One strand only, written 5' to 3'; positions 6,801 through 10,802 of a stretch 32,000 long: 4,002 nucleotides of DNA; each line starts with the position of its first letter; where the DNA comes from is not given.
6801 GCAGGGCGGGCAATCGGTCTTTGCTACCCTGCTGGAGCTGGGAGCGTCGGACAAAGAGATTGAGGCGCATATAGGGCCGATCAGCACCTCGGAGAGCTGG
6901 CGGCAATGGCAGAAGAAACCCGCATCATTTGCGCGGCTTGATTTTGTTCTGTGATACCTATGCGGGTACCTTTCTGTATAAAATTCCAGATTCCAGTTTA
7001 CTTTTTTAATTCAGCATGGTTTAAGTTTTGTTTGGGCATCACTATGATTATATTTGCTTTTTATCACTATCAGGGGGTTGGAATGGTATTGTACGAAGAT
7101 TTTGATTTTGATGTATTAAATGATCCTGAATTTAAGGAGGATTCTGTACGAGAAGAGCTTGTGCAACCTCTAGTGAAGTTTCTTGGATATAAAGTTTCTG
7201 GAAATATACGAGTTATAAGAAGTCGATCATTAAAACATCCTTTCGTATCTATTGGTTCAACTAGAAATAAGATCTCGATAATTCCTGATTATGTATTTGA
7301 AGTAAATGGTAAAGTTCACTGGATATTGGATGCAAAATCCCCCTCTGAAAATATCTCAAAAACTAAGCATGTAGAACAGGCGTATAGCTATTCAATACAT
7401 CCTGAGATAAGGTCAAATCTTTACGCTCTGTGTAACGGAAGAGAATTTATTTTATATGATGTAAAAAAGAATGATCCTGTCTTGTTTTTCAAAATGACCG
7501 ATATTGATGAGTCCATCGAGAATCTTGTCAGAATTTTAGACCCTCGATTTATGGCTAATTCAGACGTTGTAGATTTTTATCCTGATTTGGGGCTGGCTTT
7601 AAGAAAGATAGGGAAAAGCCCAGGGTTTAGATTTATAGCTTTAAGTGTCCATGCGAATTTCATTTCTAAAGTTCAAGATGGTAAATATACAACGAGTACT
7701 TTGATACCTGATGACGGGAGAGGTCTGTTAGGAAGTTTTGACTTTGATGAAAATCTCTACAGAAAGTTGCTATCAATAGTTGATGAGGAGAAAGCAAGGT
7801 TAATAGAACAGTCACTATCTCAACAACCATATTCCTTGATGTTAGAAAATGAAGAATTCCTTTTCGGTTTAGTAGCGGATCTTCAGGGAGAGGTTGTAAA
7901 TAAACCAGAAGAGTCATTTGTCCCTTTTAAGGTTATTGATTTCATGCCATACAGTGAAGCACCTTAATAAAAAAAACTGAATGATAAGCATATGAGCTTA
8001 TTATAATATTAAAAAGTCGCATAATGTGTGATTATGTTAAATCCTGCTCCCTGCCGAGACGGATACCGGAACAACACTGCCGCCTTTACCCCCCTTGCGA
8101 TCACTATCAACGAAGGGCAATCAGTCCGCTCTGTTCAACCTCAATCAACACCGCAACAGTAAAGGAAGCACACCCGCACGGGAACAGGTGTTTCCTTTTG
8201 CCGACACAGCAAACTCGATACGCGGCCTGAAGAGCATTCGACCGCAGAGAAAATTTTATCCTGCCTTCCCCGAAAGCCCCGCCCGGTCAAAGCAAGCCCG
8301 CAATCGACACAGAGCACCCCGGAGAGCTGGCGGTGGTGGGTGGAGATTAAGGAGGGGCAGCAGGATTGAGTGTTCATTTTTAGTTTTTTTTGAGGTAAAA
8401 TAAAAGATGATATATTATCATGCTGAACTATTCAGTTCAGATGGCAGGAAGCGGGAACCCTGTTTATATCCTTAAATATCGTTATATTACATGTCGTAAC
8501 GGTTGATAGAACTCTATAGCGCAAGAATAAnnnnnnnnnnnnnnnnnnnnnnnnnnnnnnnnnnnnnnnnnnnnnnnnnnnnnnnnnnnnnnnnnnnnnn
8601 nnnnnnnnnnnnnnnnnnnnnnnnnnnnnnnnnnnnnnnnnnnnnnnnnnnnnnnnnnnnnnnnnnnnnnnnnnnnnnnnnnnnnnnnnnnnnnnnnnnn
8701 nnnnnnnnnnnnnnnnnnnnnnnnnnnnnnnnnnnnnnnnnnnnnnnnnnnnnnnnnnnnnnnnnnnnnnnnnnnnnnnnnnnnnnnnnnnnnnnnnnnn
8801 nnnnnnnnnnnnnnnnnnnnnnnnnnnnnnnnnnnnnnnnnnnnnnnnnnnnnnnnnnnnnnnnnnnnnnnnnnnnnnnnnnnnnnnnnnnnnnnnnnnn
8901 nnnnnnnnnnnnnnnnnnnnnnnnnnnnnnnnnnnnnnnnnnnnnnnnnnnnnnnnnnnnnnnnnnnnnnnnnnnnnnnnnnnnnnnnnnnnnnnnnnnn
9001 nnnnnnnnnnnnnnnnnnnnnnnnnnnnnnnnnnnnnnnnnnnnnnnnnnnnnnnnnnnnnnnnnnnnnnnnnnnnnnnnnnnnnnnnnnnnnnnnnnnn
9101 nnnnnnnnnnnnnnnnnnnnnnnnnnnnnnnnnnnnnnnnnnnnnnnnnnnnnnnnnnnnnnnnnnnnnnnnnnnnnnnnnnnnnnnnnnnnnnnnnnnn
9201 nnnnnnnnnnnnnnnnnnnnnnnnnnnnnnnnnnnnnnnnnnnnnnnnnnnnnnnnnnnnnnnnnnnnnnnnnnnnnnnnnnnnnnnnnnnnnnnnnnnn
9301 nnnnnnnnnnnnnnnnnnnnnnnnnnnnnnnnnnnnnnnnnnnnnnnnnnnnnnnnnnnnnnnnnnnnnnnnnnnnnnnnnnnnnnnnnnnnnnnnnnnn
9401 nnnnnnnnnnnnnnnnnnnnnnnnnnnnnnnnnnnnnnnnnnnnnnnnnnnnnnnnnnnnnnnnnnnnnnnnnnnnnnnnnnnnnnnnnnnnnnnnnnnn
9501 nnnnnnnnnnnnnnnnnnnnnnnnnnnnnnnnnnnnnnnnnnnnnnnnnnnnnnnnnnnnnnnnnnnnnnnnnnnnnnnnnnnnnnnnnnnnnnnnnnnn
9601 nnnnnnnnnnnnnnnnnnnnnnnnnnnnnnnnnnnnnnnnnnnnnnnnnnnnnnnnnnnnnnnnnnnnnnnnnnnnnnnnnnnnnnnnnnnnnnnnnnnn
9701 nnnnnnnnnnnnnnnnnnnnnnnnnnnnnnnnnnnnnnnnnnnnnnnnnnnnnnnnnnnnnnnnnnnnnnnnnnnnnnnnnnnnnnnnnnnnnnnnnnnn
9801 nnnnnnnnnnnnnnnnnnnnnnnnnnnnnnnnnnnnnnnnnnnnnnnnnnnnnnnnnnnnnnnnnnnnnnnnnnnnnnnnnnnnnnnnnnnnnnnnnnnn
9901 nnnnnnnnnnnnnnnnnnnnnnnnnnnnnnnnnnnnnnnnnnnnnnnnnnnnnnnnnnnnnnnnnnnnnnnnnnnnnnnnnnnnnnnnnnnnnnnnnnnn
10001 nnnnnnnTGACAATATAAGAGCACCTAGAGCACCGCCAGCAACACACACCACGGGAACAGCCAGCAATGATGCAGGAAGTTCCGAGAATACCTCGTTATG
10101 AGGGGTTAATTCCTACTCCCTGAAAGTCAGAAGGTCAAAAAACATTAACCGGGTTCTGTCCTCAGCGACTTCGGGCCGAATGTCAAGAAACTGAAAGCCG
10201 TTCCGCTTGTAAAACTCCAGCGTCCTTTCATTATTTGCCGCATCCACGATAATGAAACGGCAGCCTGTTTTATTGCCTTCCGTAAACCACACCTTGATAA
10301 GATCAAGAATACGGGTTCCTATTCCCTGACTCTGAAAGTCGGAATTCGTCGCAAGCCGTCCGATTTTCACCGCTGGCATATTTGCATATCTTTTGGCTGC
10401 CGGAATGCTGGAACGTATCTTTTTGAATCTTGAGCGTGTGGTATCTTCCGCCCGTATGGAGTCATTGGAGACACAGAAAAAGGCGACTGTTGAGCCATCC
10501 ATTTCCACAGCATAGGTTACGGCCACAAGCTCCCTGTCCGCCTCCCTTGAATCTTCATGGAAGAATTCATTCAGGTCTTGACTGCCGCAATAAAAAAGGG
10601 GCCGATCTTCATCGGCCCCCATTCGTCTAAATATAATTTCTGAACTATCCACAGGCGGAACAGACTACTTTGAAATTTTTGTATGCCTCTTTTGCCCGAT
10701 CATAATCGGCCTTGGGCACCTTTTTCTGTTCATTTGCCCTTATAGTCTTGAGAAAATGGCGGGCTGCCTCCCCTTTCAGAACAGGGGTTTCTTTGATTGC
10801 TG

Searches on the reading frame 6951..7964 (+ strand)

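Call 3: search_protein_families(library=pfam, proteins=[window:6951-7964:+], max_evalue=1)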
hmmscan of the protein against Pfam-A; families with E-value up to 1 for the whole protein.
window:6951-7964:+ (338 aa): 2 families
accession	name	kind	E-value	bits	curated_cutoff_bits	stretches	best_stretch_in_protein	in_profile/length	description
PF04313.20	HSDR_N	-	1.5e-06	28.6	25.1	1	106-175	122-196/198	Type I restriction enzyme R protein N terminus (HSDR_N)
PF13588.12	HSDR_N_2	-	0.027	15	25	1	62-175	1-100/110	Type I restriction enzyme R protein N terminus (HSDR_N)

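Call 4: search_protein_families(library=padloc, proteins=[window:6951-7964:+], max_evalue=1)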
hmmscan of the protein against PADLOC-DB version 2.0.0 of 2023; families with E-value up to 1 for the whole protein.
window:6951-7964:+ (338 aa): 2 families
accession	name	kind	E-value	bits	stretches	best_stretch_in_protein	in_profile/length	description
PDLC03604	REase_MTase_IIG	-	3.2e-11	40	1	53-174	21-141/1011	Type IIG restriction enzyme-methyltransferase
PDLC03598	REase_MTase_IIG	-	0.00031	16.8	1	122-197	71-146/912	Type IIG restriction enzyme-methyltransferase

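Call 6: search_protein_families(library=ncbifam, proteins=[window:6951-7964:+], max_evalue=1)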
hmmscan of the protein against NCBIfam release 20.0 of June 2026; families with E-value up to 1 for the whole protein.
window:6951-7964:+ (338 aa): 0 families

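Call 7: search_protein_families(library=phrogs, proteins=[window:6951-7964:+], max_evalue=1)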
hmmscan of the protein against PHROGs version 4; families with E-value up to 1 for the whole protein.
window:6951-7964:+ (338 aa): 5 families
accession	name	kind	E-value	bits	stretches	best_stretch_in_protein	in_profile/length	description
phrog_4225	-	DNA, RNA and nucleotide metabolism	0.0073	16.4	1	65-200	27-157/357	endonuclease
phrog_17239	-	unknown function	0.019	15.3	1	112-177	67-129/259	-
phrog_845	-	unknown function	0.045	15.4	1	148-168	44-64/65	-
phrog_1142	-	unknown function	0.14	13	1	16-37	30-51/62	-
phrog_23269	-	unknown function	0.22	12.9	1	268-291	20-43/97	-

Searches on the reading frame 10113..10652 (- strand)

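Call 3: search_protein_families(library=pfam, proteins=[window:10113-10652:-], max_evalue=1)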
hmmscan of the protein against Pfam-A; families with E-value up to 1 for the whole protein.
window:10113-10652:- (179 aa): 6 families
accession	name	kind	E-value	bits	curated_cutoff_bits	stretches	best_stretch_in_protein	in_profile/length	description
PF13508.13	Acetyltransf_7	-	1.2e-08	35.7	27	1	95-154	30-83/84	Acetyltransferase (GNAT) domain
PF00583.31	Acetyltransf_1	-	1.7e-07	32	20.7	1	92-153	57-116/116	Acetyltransferase (GNAT) family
PF13673.13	Acetyltransf_10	-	0.0001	22.7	23.6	1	96-160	53-112/128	Acetyltransferase (GNAT) domain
PF13718.12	GNAT_acetyltr_2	-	0.007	16.2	24.6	1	87-124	89-126/229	GNAT acetyltransferase 2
PF08445.16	FR47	-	0.044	14.2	22.1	1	94-155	21-79/86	FR47-like protein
PF13302.13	Acetyltransf_3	-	0.14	13.3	25.4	1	7-154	3-138/138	Acetyltransferase (GNAT) domain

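Call 4: search_protein_families(library=padloc, proteins=[window:10113-10652:-], max_evalue=1)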
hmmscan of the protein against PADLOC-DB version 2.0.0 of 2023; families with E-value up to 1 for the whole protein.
window:10113-10652:- (179 aa): 0 families

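Call 6: search_protein_families(library=ncbifam, proteins=[window:10113-10652:-], max_evalue=1)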
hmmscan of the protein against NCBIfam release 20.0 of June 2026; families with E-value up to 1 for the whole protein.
window:10113-10652:- (179 aa): 11 families
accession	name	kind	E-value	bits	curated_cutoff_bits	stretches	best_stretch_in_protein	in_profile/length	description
TIGR01575.1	rimI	equivalog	0.00015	21.9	86.4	1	96-161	57-120/132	ribosomal protein S18-alanine N-acetyltransferase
NF000507.1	AAC_6p_Ie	exception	0.00097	19.1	450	1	101-161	102-161/201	aminoglycoside N-acetyltransferase AAC(6')-Ie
NF033693.0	AAC_6p_Ie_fam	exception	0.0029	17.7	340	1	100-161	101-161/179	AAC(6')-Ie family aminoglycoside N-acetyltransferase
NF008212.0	PRK10975.1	equivalog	0.003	17.4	219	1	91-154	160-221/232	dTDP-4-amino-4,6-dideoxy-D-galactose acyltransferase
NF000431.1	AAC_6p_Ian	exception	0.011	15.3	400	1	100-161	99-159/190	aminoglycoside N-acetyltransferase AAC(6')-Ian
NF053587.1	SpmdActasePaiA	equivalog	0.028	14.2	250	1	93-153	89-147/172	spermidine/spermine N(1)-acetyltransferase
TIGR02382.1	wecD_rffC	equivalog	0.042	13.4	195.1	1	93-152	122-179/191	dTDP-4-amino-4,6-dideoxy-D-galactose acyltransferase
NF000225.3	AAC_6p_Strep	exception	0.061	13.3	250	1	105-164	77-135/156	aminoglycoside 6'-N-acetyltransferase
TIGR04157.1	glyco_rSAM_CFB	subfamily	0.072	12.1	400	1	102-166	7-68/406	TIGR04157 family glycosyltransferase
NF041296.1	RNAactase_tcmA_Halo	equivalog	0.092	10.7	700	1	95-156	516-573/746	tRNA(Met) cytidine acetyltransferase TmcA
NF000360.1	sat4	exception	0.12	12.5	380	1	96-155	98-155/180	streptothricin N-acetyltransferase Sat4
